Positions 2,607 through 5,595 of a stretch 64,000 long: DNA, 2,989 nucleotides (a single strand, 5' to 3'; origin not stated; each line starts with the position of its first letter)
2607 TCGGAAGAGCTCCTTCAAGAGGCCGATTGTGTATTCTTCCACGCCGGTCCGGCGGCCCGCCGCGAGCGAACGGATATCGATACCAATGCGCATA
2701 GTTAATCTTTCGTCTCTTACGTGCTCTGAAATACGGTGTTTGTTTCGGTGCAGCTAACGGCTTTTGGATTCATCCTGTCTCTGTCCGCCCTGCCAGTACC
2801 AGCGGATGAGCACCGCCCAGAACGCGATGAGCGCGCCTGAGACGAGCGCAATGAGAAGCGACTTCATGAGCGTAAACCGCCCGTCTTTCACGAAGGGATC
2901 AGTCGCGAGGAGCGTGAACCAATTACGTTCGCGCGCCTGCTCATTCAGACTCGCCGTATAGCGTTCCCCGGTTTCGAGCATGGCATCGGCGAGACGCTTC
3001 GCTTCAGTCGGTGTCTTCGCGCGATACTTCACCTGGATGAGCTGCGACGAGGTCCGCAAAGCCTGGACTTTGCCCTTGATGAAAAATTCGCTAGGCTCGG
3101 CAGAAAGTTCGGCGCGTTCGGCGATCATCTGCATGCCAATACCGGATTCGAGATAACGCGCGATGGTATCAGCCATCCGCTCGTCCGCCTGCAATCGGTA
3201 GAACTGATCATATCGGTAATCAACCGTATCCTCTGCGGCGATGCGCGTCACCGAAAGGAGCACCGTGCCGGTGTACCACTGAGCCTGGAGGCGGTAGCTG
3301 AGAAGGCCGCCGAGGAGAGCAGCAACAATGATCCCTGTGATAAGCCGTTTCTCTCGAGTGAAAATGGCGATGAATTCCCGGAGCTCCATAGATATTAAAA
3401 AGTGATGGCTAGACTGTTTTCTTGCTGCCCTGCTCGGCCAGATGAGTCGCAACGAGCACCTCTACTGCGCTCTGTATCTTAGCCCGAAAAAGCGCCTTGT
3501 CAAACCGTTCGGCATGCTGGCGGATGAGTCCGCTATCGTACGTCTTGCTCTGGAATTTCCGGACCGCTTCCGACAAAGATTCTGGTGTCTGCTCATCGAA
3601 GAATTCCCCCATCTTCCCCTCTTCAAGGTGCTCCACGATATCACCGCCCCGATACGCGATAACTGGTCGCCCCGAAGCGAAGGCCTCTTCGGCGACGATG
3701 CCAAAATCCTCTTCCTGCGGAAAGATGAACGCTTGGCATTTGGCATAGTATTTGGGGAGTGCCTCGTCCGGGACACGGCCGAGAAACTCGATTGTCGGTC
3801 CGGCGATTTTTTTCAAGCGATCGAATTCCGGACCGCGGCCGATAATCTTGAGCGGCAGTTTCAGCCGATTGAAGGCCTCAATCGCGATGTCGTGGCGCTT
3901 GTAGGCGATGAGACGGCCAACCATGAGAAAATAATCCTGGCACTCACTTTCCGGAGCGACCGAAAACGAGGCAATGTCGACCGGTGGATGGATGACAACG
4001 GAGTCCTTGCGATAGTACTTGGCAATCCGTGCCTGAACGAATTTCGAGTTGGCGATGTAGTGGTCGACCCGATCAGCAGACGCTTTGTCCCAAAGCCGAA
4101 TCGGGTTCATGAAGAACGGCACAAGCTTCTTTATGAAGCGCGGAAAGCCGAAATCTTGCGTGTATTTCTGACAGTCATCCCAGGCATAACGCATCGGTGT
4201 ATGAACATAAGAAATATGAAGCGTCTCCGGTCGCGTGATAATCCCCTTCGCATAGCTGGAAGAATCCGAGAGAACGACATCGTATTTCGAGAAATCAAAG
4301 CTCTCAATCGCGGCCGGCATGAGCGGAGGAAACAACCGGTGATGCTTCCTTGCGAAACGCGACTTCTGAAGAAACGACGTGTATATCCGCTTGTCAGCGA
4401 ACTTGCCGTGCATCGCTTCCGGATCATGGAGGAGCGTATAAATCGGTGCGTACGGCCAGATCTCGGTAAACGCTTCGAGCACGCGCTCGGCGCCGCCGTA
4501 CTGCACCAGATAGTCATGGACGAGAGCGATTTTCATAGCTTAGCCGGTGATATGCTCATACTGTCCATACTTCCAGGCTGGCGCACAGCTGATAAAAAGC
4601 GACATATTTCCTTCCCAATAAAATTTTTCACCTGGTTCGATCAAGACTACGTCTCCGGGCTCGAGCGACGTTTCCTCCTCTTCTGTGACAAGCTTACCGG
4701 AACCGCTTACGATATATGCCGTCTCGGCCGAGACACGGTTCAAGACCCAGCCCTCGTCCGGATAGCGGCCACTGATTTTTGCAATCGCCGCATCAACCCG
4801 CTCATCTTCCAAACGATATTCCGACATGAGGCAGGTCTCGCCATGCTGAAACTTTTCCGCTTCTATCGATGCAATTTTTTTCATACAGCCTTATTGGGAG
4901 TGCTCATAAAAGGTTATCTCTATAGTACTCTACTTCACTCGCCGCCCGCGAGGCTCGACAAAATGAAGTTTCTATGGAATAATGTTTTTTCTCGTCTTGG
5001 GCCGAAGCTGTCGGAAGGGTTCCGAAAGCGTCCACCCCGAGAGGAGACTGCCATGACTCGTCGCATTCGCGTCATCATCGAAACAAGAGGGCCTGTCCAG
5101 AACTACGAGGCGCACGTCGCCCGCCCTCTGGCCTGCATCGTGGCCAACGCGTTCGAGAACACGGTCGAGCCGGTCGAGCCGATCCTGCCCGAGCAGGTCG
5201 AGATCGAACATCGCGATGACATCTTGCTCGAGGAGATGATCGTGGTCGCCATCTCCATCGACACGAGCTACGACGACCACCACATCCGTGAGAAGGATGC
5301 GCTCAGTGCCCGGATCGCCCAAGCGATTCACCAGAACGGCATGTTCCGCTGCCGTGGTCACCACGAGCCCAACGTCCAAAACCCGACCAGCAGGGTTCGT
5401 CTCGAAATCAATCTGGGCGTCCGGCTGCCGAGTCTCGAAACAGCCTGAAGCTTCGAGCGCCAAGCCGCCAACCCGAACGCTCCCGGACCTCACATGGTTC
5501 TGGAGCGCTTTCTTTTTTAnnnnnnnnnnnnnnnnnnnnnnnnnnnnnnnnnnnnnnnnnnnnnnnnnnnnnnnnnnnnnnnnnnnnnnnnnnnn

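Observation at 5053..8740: Tandem array of six paralogous ~100-aa proteins (CCE-motif family) in a high-GC pocket next to a matrixin-like protease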

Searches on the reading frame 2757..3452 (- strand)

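Call 75: search_protein_families(library=pfam, proteins=[window:2757-3452:-], max_evalue=0.01)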
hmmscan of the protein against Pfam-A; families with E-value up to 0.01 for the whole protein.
window:2757-3452:- (232 aa): 1 family
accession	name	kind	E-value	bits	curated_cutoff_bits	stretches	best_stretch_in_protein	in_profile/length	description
PF02706.20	Wzz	-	0.0003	21.5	25.5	1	22-103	3-80/91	Chain length determinant protein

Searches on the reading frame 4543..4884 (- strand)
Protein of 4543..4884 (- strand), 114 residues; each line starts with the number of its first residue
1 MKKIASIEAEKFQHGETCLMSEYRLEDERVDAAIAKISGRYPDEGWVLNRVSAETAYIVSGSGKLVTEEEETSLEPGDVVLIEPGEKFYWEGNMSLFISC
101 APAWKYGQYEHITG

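Call 5: search_protein_families(library=pfam, proteins=[window:4543-4884:-], max_evalue=1)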
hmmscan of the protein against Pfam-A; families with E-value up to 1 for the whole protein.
window:4543-4884:- (114 aa): 5 families
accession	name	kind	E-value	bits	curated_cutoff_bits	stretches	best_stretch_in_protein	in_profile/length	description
PF07883.17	Cupin_2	-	7.3e-07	29.3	27.2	1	51-90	18-56/70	Cupin domain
PF05899.18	Cupin_3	-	7.6e-07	29.2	23.5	1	51-91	24-65/74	EutQ-like cupin domain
PF21621.3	MPI_cupin_dom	-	0.00021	21.7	27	1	52-99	29-77/79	Mannose-6-phosphate isomerase, cupin domain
PF02311.25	AraC_binding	-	0.00023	21.3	21.1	1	56-87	27-58/135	AraC-like ligand binding domain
PF12852.13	Cupin_6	-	0.23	11.6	26.7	1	53-88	35-72/183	Cupin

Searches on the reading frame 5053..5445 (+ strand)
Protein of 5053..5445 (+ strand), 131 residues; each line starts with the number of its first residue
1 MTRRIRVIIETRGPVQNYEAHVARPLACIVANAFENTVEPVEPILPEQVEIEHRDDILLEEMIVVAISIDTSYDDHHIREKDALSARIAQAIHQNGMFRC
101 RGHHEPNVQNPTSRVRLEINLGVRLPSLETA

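Call 5: search_protein_families(library=pfam, proteins=[window:5053-5445:+], max_evalue=1)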
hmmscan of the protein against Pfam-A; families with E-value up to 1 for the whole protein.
window:5053-5445:+ (131 aa): 1 family
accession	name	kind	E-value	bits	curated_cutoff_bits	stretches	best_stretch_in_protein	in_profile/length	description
PF05069.18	Phage_tail_S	-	0.068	13.5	24.3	1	51-111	64-124/148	Phage virion morphogenesis family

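Call 49: search_protein_families(library=phrogs, proteins=[window:5053-5445:+], max_evalue=1)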
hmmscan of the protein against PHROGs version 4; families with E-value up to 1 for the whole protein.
window:5053-5445:+ (131 aa): 0 families

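Call 50: search_protein_families(library=padloc, proteins=[window:5053-5445:+], max_evalue=1)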
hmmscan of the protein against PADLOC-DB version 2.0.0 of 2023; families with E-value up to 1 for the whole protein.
window:5053-5445:+ (131 aa): 0 families

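Call 51: search_protein_families(library=ncbifam, proteins=[window:5053-5445:+], max_evalue=1)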
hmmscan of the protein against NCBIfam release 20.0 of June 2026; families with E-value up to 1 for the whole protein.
window:5053-5445:+ (131 aa): 0 families
